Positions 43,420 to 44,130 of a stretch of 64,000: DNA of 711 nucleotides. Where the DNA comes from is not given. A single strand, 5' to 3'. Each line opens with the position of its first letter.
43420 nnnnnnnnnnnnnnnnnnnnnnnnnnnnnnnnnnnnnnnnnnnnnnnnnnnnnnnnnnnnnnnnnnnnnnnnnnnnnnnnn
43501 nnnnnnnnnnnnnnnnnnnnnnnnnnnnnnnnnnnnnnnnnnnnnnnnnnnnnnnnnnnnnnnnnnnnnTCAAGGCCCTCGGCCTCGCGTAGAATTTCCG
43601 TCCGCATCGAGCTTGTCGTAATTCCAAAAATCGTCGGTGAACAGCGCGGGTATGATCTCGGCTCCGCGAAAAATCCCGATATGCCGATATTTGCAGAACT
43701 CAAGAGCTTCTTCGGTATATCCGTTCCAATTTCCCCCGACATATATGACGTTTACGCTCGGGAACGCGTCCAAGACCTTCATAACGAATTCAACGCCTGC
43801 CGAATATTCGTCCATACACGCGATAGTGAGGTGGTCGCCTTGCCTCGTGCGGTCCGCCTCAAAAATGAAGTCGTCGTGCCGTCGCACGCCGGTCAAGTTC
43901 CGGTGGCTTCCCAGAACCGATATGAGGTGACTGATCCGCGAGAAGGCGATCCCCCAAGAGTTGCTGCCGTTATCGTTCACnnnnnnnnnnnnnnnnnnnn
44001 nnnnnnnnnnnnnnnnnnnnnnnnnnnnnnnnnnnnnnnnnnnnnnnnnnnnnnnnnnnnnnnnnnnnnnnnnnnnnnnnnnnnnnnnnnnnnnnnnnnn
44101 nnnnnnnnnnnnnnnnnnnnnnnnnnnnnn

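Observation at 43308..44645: Translationally coupled HNH nuclease / orphan protein / minimal nucleotidyltransferase operon: candidate uncharacterised defence or addiction module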

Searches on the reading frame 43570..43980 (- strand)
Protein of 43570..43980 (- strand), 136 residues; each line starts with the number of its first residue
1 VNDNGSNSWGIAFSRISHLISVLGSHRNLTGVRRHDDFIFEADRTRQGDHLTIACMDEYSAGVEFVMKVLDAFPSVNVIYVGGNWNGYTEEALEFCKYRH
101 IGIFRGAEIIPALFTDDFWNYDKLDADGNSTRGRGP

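Call 4: search_protein_families(library=pfam, proteins=[window:43570-43980:-], max_evalue=0.1)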
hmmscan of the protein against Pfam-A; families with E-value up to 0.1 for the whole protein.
window:43570-43980:- (136 aa): 1 family
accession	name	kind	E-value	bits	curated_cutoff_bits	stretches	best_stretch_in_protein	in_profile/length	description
PF13112.11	DUF3965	-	0.046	13.4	22.1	1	36-97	169-224/291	Protein of unknown function (DUF3965)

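Call 5: search_protein_families(library=padloc, proteins=[window:43570-43980:-], max_evalue=0.1)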
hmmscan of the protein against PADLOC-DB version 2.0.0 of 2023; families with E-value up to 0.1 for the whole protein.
window:43570-43980:- (136 aa): 0 families

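Call 6: search_protein_families(library=ncbifam, proteins=[window:43570-43980:-], max_evalue=0.1)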
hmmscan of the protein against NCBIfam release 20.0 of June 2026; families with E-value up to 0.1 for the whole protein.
window:43570-43980:- (136 aa): 1 family
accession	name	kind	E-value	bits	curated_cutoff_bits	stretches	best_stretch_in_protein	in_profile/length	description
NF000020.1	stregram_VatE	exception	0.097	12.3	450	0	39-93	56-108/214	streptogramin A O-acetyltransferase Vat(E)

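Call 9: find_homologous_proteins(query=window:43570-43980:-, max_evalue=0.001)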
Query window:43570-43980:- (136 aa): 6 proteins with E <= 0.001 among 6 candidates.
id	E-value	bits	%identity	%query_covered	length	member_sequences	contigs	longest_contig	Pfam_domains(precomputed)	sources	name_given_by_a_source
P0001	2.5e-89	315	100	100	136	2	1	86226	-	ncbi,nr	ncbi:MAG TPA: hypothetical protein VL460_01640 [Caulobacteraceae bacterium]|nr:hypothetical protein 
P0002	5.6e-80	284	90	100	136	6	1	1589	-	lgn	-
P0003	1.7e-73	263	83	100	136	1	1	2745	-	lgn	-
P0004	1.1e-62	228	75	99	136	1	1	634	-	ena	-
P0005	6.7e-42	161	89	60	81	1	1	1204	-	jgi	jgi:hypothetical protein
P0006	4.4e-31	126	48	93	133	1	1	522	-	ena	-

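Call 11: find_encoding_contigs(protein=P0003, flank=5000)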
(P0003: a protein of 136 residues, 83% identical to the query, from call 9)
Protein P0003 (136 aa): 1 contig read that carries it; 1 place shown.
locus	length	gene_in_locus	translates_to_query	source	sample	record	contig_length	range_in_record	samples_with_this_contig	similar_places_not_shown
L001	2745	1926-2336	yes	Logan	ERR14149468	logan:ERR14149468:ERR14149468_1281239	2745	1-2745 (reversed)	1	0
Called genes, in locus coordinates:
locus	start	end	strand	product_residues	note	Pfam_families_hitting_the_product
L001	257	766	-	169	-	-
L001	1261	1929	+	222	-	PF01844:HNH (weak)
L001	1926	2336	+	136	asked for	-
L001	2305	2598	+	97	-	-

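Call 12: find_encoding_contigs(protein=P0002, flank=5000)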
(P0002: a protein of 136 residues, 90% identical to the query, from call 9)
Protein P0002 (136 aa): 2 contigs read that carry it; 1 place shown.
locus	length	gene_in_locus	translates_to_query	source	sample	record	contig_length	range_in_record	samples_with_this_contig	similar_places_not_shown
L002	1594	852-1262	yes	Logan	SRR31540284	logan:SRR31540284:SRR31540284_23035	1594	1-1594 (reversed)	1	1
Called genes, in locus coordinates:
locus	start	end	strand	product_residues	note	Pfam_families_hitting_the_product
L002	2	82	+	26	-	?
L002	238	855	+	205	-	PF01844:HNH (weak)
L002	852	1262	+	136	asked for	-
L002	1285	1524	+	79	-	-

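Call 14: search_protein_families(library=phrogs, proteins=[window:43570-43980:-], max_evalue=0.1)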
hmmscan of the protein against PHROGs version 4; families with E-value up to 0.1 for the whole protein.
window:43570-43980:- (136 aa): 0 families

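Call 20: search_protein_representatives(protein=window:43570-43980:-)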
Query: 136 residues. Proteins with E-value up to 0.001 (for the whole library): 118; up to 1e-10: 41; up to 1e-30: 1. The best 118 are listed.
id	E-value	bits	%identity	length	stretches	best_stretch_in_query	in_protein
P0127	6.7e-43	162.4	50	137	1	1-132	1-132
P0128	1.2e-30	122.7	44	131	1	4-130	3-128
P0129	1.8e-30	122.1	43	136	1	3-130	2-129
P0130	4.3e-28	114.4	38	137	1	1-130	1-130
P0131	3.8e-27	111.4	40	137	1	4-130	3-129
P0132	3.5e-26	108.2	42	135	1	6-130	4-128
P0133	5.9e-25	104.3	43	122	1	3-120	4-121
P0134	8.4e-25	103.8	38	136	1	6-130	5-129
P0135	2.4e-22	95.8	42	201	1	21-123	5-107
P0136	1.3e-21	93.4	53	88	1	3-89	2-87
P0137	6.2e-20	88.0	38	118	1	1-118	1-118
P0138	8.9e-20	87.5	34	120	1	1-119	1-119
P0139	9.6e-20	87.4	38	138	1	3-122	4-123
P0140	8.3e-19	84.3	50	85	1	53-130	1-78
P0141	8.4e-18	81.1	38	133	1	9-130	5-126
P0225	8.3e-05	39.0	32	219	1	10-114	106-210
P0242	6.8e-04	36.0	30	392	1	19-123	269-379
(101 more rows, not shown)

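Call 22: find_homologous_proteins(query=A2, max_evalue=0.001)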
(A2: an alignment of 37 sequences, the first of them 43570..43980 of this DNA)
Query A2 (37 sequences) (136 aa, profile of the alignment): 166 proteins with E <= 0.001 among 470 candidates; the best 120 are listed.
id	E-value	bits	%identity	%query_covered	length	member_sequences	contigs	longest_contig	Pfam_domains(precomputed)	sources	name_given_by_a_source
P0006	8.6e-50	185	48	93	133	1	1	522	-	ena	-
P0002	2.1e-43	165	90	100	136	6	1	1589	-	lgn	-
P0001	9.8e-43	163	100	100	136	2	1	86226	-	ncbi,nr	ncbi:MAG TPA: hypothetical protein VL460_01640 [Caulobacteraceae bacterium]|nr:hypothetical protein 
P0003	5.3e-42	160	83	100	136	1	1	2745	-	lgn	-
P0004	8.5e-41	156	75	99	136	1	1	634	-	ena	-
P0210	2.7e-39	151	24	84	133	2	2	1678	-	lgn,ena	-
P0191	1.4e-38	149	24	97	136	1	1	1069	-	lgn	-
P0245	4.7e-37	144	27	72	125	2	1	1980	-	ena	-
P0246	2.4e-36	142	24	76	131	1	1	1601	-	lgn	-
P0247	2.9e-36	142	27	83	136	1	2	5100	-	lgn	-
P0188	5.0e-36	141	24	83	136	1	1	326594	-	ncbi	-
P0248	1.3e-35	140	27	87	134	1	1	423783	-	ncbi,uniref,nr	ncbi:hypothetical protein FF124_07595 [Martelella lutilitoris]|uniref:Uncharacterized protein n=1 Ta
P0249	1.8e-35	139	27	83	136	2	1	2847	-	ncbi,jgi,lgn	-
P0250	4.2e-35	138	26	87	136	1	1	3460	-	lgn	-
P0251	1.2e-34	136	26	83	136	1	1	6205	-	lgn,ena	-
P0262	1.7e-33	133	32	73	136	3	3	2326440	-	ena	-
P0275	8.5e-33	130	32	74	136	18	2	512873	-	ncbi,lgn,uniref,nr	ncbi:hypothetical protein HJC04_04505 [Rhizobium sp. NLR8a]|uniref:hypothetical protein n=1 Tax=Rhiz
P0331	2.4e-30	123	28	82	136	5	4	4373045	-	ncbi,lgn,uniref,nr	ncbi:hypothetical protein G5B40_20170 [Pikeienuella piscinae]|uniref:Uncharacterized protein n=1 Tax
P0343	7.9e-30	121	23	84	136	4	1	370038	-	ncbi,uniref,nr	ncbi:hypothetical protein [Vogesella alkaliphila]|uniref:Uncharacterized protein n=1 Tax=Vogesella a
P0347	9.8e-30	121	22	73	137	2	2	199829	-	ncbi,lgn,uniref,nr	ncbi:hypothetical protein [Photorhabdus luminescens]|uniref:Uncharacterized protein n=1 Tax=Photorha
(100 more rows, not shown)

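Call 30: predict_structure(alignment_id=A3)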
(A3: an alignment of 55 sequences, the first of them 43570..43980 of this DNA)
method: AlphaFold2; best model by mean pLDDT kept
length: 136 residues; sequences in the alignment: 55
mean_pLDDT: 87.3   pTM: 0.82
mean pLDDT of the five models: 87.3, 86.1, 82.1, 80.7, 78.4
residues with pLDDT >= 90: 79; 70-90: 49; 50-70: 4; < 50: 4
segments of 3 or more residues with pLDDT < 50: 1-3
pLDDT, mean of each block of 10 residues (from residue 1): 64 86 92 90 92 91 95 95 84 95 91 92 83 61
secondary structure, 60 per line:
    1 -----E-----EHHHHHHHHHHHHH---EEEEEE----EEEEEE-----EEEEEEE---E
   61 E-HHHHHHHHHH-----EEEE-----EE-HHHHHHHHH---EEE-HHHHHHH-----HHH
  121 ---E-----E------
elements in order: H13-25 E29-34 E39-44 E50-56 H63-72 E78-81 H90-98 E102-104 H106-112

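Call 33: fold_search(model_id=the predicted structure, library=pdb)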
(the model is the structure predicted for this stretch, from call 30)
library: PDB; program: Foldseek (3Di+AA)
matches with E <= 10: 1214; with E <= 0.001: 0
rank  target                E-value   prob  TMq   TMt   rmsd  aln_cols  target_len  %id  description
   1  1k83_E                9.1e-03  0.91  0.38  0.26  10.1       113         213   16  Crystal Structure of Yeast RNA Polymerase II Complexed with the Inhibitor Alpha Amanitin (released 2002-02-13)
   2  7u32_C                1.2e-02  0.54  0.27  0.17  13.4       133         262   13  MVV cleaved synaptic complex (CSC) intasome at 3.4 A resolution (released 2022-05-11)
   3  1i50_E                1.3e-02  0.96  0.36  0.25   4.1        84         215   18  RNA POLYMERASE II CRYSTAL FORM II AT 2.8 A RESOLUTION (released 2001-04-23)
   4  1dzf                  1.4e-02  0.93  0.35  0.24   5.2        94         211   20  RPB5 from S.cerevisiae (released 2000-06-09)
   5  9ja1_E                2.1e-02  0.85  0.36  0.25   9.2       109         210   20  The RNA polymerase II elongation complex from Saccharomyces cerevisiae (released 2024-09-04)
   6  6qbv_C                2.2e-02  0.41  0.27  0.26  13.3       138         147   13  Structure of the HTLV-2 integrase catalytic core domain in complex with magnesium (dimeric form) (released 2020-09-30)
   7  6hlr_E                3.5e-02  0.80  0.36  0.25   6.7        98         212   16  Yeast RNA polymerase I elongation complex bound to nucleotide analog GMPCPP (core focused) (released 2019-04-03)
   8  6qbv_B                3.5e-02  0.38  0.27  0.26  12.8       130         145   13  Structure of the HTLV-2 integrase catalytic core domain in complex with magnesium (dimeric form) (released 2020-09-30)
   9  5cz2_E                4.3e-02  0.35  0.26  0.24  13.0       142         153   12  Crystal structure of a two-domain fragment of MMTV integrase (released 2016-02-17)
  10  7z1z_C                5.2e-02  0.54  0.27  0.17   6.4        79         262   16  MVV strand transfer complex (STC) intasome in complex with LEDGF/p75 at 3.5 A resolution (released 2022-05-11)
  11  4fb8_B                5.2e-02  0.41  0.31  0.14   7.9       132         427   16  Crystal Structure of apo Acyl-CoA Carboxylase (released 2014-02-19)
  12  6tzv_G                5.9e-02  0.41  0.30  0.14   7.5       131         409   17  Crystal Structure of the carboxyltransferase subunit of ACC (AccD6) in complex with inhibitor Phenyl-Cyclodiaone from  (released 2020-08-19)
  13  5cz2_C                6.3e-02  0.30  0.26  0.24  12.5       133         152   11  Crystal structure of a two-domain fragment of MMTV integrase (released 2016-02-17)
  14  5cz2_B                6.3e-02  0.28  0.25  0.24  12.5       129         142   11  Crystal structure of a two-domain fragment of MMTV integrase (released 2016-02-17)
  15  5xog_E                6.7e-02  0.85  0.35  0.24   3.5        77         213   16  RNA Polymerase II elongation complex bound with Spt5 KOW5 and Elf1 (released 2017-08-16)
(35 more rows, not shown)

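Call 38: search_solved_structures(query=A3, max_evalue=10)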
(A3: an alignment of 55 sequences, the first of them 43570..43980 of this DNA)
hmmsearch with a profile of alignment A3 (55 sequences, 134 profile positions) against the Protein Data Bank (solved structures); distinct sequences matched with E-value up to 10: 1.
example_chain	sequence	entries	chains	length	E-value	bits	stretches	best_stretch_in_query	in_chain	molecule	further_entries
6t2b_A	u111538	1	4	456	0.66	13.1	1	59-128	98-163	Glycosyl hydrolase family 109 protein 2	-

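Call 55: find_encoding_contigs(protein=P0347, flank=6000, max_places=3)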
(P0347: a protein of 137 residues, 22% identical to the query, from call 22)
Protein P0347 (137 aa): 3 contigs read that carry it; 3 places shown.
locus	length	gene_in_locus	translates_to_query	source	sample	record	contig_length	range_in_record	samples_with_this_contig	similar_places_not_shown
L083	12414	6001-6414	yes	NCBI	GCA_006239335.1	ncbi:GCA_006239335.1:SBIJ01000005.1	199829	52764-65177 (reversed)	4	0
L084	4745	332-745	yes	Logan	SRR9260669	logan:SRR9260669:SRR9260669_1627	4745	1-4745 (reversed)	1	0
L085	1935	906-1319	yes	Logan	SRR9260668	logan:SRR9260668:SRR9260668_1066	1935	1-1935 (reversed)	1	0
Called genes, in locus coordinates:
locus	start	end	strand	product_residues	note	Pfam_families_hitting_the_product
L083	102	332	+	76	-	-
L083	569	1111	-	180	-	PF05068:MtlR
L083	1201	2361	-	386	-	PF01232:Mannitol_dh, PF08125:Mannitol_dh_C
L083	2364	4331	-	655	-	PF02378:PTS_EIIC, PF02302:PTS_IIB, PF00359:PTS_EIIA_2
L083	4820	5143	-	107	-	-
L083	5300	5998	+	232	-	PF13391:HNH_2 (weak)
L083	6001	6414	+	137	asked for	-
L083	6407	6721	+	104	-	-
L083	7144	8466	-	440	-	PF00999:Na_H_Exchanger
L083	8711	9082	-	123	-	PF00903:Glyoxalase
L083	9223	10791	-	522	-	PF00501:AMP-binding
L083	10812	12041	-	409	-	-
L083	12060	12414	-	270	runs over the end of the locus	PF07044:DUF1329, PF17131:TP_0789-like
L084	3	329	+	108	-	?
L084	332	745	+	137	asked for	-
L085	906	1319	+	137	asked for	-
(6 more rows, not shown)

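Call 56: find_encoding_contigs(protein=P0275, flank=6000, max_places=3)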
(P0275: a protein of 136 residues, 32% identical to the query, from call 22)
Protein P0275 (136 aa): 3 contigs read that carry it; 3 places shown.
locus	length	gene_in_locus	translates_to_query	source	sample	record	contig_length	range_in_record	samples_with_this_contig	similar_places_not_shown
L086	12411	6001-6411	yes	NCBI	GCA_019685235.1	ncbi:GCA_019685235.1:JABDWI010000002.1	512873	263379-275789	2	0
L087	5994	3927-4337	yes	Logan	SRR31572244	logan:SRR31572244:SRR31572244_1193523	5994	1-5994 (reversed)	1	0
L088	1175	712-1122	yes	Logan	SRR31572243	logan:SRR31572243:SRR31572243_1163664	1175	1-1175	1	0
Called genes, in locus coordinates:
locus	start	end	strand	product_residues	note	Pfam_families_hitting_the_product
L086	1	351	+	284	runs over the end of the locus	PF00294:PfkB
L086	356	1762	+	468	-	PF01266:DAO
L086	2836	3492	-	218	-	-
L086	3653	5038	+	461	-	PF03235:GmrSD_N, PF01844:HNH (weak)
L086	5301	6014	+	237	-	-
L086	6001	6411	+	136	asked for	-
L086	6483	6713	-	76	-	-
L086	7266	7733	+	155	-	-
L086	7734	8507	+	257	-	-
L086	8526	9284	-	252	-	PF00005:ABC_tran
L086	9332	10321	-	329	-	PF00005:ABC_tran, PF13304:AAA_21 (faint), PF08352:oligo_HPY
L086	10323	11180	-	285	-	PF00528:BPD_transp_1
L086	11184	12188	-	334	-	PF00528:BPD_transp_1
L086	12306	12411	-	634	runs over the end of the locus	PF00496:SBP_bac_5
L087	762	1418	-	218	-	-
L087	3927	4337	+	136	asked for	-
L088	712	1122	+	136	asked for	-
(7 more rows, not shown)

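Call 59: search_protein_families(library=padloc, alignment_id=A2, max_evalue=0.01)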
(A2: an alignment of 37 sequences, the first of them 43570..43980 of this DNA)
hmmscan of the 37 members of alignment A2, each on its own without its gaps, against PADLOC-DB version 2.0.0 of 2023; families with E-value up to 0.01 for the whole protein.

A. member 1, window:43570-43980:- (136 aa): 0 families

B. families by the number of members that match (of 37 scanned): 3 families
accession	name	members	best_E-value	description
PDLC01989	CARF_m7--CARF_nitrilase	1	0.0008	-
PDLC00799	Cyclase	1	0.0077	oligonucleotide-cyclase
PDLC04367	PDC-M04B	1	0.0091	-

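Call 73: search_protein_families(library=pfam, proteins=[P0242, P0225], max_evalue=5)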
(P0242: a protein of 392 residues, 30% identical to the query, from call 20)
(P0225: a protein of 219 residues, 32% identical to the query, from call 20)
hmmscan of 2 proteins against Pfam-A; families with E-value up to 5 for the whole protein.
P0242 (392 aa): 1 family
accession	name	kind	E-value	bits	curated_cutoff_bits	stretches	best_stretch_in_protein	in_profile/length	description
PF13560.12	HTH_31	-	0.0011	19.7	27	1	23-82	1-48/64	Helix-turn-helix domain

P0225 (219 aa): 0 families

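Call 74: find_encoding_contigs(protein=P0242, flank=5000, max_places=3)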
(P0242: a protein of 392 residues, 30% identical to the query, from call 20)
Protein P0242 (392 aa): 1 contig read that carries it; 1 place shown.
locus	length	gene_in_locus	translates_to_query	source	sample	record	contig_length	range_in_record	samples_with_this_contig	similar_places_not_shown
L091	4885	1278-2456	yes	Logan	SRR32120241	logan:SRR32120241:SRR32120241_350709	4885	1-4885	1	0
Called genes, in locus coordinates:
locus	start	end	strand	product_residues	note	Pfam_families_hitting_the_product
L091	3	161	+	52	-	?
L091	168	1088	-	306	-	-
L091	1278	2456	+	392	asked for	-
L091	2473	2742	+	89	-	-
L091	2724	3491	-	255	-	PF02086:MethyltransfD12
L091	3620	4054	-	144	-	-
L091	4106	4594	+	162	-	-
